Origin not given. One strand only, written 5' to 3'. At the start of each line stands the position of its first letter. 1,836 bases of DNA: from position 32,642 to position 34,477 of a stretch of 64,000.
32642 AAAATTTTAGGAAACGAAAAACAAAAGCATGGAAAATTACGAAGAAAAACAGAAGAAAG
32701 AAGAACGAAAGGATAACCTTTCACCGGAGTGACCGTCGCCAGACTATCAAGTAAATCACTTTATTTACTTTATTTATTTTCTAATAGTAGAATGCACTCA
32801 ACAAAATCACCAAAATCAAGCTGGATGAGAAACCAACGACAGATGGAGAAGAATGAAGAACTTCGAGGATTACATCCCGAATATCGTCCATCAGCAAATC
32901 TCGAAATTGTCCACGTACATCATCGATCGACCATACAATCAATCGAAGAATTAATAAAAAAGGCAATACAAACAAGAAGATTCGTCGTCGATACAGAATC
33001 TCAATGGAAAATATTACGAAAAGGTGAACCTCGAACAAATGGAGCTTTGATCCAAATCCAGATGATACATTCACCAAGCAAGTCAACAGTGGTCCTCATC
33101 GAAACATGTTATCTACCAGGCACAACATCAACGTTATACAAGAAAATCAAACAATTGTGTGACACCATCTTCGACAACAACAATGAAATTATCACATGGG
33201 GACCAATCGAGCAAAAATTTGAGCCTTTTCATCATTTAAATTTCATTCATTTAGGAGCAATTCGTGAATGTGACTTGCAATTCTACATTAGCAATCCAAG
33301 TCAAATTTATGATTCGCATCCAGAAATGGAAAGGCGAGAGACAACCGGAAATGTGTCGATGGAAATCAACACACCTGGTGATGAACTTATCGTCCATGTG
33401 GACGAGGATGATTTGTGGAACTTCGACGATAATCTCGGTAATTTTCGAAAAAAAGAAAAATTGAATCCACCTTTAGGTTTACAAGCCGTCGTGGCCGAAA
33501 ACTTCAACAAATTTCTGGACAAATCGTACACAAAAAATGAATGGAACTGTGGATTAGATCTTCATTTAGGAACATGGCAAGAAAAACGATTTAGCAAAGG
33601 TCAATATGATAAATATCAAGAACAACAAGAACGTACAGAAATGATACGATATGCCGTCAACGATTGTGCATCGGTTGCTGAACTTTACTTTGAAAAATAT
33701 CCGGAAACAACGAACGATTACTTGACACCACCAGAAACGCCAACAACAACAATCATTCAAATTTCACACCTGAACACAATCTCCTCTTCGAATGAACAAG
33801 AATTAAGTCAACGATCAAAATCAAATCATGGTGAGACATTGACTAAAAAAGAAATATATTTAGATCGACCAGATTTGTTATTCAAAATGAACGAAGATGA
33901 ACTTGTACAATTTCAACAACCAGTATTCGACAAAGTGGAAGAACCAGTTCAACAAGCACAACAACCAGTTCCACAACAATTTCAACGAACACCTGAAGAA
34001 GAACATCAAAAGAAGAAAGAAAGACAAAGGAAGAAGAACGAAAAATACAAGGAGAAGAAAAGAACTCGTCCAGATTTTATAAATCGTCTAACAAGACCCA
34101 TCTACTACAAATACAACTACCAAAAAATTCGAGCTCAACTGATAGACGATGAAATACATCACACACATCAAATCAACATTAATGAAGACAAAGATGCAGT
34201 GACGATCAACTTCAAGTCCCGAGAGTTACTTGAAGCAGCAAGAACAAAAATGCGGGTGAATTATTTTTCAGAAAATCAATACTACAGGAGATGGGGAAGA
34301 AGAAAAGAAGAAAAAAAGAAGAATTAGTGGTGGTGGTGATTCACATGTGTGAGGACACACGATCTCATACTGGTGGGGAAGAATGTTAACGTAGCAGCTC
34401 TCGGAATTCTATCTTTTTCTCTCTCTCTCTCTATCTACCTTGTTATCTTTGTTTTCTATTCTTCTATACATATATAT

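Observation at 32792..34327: LTR retrotransposon carries a third ORF encoding a DEDDy 3'-5' exonuclease with a polybasic tail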

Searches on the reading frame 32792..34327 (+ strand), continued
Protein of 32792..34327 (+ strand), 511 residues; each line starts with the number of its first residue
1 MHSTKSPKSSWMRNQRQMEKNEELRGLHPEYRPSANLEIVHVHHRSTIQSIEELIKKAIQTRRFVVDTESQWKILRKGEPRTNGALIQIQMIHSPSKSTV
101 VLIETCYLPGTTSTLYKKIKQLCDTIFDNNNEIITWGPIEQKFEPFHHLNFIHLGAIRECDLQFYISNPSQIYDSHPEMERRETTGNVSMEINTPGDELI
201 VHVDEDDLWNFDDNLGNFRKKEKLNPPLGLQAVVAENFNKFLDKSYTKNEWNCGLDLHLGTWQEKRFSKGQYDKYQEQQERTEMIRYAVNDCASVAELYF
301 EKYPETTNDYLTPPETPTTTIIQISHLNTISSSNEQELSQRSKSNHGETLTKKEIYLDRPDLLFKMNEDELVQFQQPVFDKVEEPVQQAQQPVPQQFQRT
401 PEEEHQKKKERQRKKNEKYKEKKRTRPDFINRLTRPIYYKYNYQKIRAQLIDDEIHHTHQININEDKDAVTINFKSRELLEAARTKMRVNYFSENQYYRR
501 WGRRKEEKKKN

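Call 59: list_cluster_members(proteins=[P0118, P0128, P0105, P0144, P0125, P0202, P0169, P0134, P0001, P0007])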
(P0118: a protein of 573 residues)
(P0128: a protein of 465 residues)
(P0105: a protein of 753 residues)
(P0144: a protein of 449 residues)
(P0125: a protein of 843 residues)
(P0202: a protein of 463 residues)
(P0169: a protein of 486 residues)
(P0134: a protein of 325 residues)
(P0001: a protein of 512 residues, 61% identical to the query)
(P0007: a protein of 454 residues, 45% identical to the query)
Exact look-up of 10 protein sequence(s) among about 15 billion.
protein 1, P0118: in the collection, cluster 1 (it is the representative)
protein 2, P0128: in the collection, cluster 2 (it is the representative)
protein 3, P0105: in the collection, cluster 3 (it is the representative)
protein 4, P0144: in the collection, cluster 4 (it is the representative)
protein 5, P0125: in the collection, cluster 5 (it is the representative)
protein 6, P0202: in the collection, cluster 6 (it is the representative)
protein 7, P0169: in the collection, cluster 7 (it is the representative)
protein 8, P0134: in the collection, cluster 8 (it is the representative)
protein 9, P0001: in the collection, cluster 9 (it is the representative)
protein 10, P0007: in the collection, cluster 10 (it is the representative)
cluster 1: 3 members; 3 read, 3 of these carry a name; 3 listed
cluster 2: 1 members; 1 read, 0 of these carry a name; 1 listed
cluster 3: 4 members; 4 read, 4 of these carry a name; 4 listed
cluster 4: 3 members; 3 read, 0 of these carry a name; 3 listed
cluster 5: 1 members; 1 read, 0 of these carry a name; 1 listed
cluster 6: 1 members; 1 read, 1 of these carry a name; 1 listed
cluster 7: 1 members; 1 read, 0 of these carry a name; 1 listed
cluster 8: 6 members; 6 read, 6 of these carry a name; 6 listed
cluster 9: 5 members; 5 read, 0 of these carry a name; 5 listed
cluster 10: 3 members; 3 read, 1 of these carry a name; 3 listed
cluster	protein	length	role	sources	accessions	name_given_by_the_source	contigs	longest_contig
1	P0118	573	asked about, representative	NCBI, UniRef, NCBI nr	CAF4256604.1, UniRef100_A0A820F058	unnamed protein product [Rotaria magnacalcarata] | Uncharacterized protein n=1 Tax=Rotaria magnacalcarata TaxID=392030 RepID=A0A820F058_9BILA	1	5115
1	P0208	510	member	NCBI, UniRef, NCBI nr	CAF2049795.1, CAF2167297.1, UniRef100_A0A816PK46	unnamed protein product [Rotaria magnacalcarata] | Uncharacterized protein n=1 Tax=Rotaria magnacalcarata TaxID=392030 RepID=A0A816PK46_9BILA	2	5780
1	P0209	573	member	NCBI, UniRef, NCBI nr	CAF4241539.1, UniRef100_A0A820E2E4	unnamed protein product [Rotaria magnacalcarata] | Uncharacterized protein n=1 Tax=Rotaria magnacalcarata TaxID=392030 RepID=A0A820E2E4_9BILA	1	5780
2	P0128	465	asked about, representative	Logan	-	-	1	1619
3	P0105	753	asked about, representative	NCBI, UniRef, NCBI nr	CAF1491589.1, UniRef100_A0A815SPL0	unnamed protein product [Adineta steineri] | Uncharacterized protein n=1 Tax=Adineta steineri TaxID=433720 RepID=A0A815SPL0_9BILA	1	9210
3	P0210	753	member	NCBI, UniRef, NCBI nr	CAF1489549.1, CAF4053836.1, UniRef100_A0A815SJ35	unnamed protein product [Adineta steineri] | Uncharacterized protein n=1 Tax=Adineta steineri TaxID=433720 RepID=A0A815SJ35_9BILA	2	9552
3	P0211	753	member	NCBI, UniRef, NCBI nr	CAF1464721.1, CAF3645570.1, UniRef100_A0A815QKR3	unnamed protein product [Adineta steineri] | Uncharacterized protein n=1 Tax=Adineta steineri TaxID=433720 RepID=A0A815QKR3_9BILA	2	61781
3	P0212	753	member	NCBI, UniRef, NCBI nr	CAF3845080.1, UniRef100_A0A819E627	unnamed protein product [Adineta steineri] | Uncharacterized protein n=1 Tax=Adineta steineri TaxID=433720 RepID=A0A819E627_9BILA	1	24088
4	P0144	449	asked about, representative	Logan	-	-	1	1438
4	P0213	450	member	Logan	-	-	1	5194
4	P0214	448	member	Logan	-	-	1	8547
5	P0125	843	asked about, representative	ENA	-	-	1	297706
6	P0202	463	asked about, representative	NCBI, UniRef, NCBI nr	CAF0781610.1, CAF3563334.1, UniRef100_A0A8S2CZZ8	unnamed protein product [Didymodactylos carnosus] | Uncharacterized protein n=1 Tax=Didymodactylos carnosus TaxID=1234261 ...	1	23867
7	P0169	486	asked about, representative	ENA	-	-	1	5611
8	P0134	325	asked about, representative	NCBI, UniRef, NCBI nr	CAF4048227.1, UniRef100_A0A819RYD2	unnamed protein product [Adineta steineri] | Uncharacterized protein n=2 Tax=Adineta steineri TaxID=433720 RepID=A0A819RYD2_9BILA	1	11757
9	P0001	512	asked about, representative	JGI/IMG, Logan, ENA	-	-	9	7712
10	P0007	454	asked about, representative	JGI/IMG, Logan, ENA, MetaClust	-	\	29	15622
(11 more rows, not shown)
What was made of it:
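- More distant named members include Didymodactylos (call 59).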

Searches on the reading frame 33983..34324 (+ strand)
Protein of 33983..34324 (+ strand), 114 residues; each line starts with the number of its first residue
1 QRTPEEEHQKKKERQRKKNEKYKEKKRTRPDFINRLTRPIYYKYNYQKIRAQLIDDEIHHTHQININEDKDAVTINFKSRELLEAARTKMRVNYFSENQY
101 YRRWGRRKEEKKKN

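Call 34: predict_structure(alignment_id=A2)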
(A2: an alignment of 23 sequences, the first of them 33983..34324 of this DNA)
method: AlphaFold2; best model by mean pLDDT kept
length: 114 residues; sequences in the alignment: 23
mean_pLDDT: 90.2   pTM: 0.69
mean pLDDT of the five models: 90.2, 89.2, 88.4, 88.3, 88.0
residues with pLDDT >= 90: 87; 70-90: 17; 50-70: 10; < 50: 0
segments of 3 or more residues with pLDDT < 50: none
pLDDT, mean of each block of 10 residues (from residue 1): 86 94 87 91 96 96 95 95 96 96 75 54
secondary structure, 60 per line:
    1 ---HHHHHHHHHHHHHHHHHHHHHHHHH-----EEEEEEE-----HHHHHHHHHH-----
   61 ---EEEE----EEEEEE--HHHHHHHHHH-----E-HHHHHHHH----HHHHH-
elements in order: H4-28 E34-40 H46-55 E64-67 E72-77 H80-89 H97-104 H109-113
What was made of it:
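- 34079..34300 (+): RRM-like beta-alpha-beta-beta-alpha domain (aa 430-503). Stand-alone model pLDDT 90.2 (call 34).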

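Call 36: search_protein_families(library=pfam, alignment_id=A2, max_evalue=1)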
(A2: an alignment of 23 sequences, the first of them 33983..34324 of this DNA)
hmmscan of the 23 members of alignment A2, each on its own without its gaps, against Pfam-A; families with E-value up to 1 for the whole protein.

A. member 1, window:33983-34324:+ (114 aa): 0 families

B. families by the number of members that match (of 23 scanned): 23 families
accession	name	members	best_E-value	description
PF08918.16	PhoQ_Sensor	4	0.0093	PhoQ Sensor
PF16881.10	LIAS_N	3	0.0093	N-terminal domain of lipoyl synthase of Radical_SAM family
PF00011.27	HSP20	2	0.0039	Hsp20/alpha crystallin family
PF14288.11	FKS1_dom1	2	0.0087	1,3-beta-glucan synthase subunit FKS1, domain-1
PF23732.1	PH_22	2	0.033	PH domain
PF03131.22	bZIP_Maf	2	0.26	bZIP Maf transcription factor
PF14470.12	bPH_3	1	0.0053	Bacterial PH domain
PF13276.12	HTH_21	1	0.0099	HTH-like domain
PF12285.13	Astrovir_pp_1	1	0.012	Astroviridae polyprotein 1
PF14124.11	DUF4291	1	0.015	Domain of unknown function (DUF4291)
PF20132.4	DUF6522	1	0.019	Family of unknown function (DUF6522)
PF11783.13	Cytochrome_cB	1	0.024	Cytochrome c bacterial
PF16317.11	Glyco_hydro_99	1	0.035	Glycosyl hydrolase family 99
PF19432.4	RME-8_N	1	0.047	DNAJ protein RME-8 N-terminal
PF05036.18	SPOR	1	0.05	SPOR domain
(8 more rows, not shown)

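Call 73: fold_search(model_id=the predicted structure, library=viral)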
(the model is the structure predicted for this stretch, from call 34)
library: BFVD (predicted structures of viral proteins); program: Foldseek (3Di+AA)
matches with E <= 10: 585; with E <= 0.001: 0
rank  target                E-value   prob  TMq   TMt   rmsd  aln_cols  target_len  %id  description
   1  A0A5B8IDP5            4.9e-02  0.99  0.44  0.17   4.4        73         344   19  RRM domain-containing protein [Mimiviridae sp. ChoanoV1]
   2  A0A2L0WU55            7.2e-02  0.75  0.40  0.16  17.1       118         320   15  Djbp [Oxyplax ochracea nucleopolyhedrovirus]
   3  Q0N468                8.3e-02  0.89  0.38  0.15   8.9        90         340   13  BJDP [Clanis bilineata nucleopolyhedrovirus]
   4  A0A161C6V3            8.3e-02  0.80  0.42  0.20  18.8       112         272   15  BJDP [Urbanus proteus nucleopolyhedrovirus]
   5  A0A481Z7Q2            9.4e-02  0.96  0.41  0.29   3.6        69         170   14  RNA recognition motif protein [Pithovirus LCPAC302]
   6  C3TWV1                1.0e-01  0.77  0.38  0.13   8.6        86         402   17  Djbp [Euproctis pseudoconspersa nucleopolyhedrovirus]
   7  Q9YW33                1.0e-01  0.63  0.34  0.34   6.1        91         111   15  K Homology domain-containing protein [Melanoplus sanguinipes entomopoxvirus]
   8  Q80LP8                1.4e-01  0.72  0.38  0.20  12.3        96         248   12  J domain-containing protein [Adoxophyes honmai nucleopolyhedrovirus]
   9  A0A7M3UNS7            1.5e-01  0.85  0.38  0.35   3.5        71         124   15  K Homology domain-containing protein [Pyramimonas orientalis virus]
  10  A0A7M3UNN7            1.7e-01  0.60  0.35  0.24   5.9        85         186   13  K Homology domain-containing protein [Pyramimonas orientalis virus]
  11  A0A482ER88            1.8e-01  0.69  0.40  0.22   8.8        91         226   12  RRM domain-containing protein [Helicoverpa armigera nucleopolyhedrovirus]
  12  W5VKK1                1.9e-01  0.72  0.43  0.14  19.4       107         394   12  BJDP [Buzura suppressaria nuclear polyhedrosis virus]
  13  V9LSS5                2.2e-01  0.47  0.35  0.12  11.5       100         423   16  DekiORF102 [Dendrolimus kikuchii nucleopolyhedrovirus]
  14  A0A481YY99            2.3e-01  0.90  0.40  0.22   2.3        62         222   11  RNA recognition motif protein [Marseillevirus LCMAC202]
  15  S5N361                2.5e-01  0.41  0.35  0.11  16.4       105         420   12  J-domain protein [Hemileuca sp. nucleopolyhedrovirus]
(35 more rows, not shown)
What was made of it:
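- Tried and rejected: Nothing at E<=0.001; the weak top hits were again RRM proteins (call 73).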
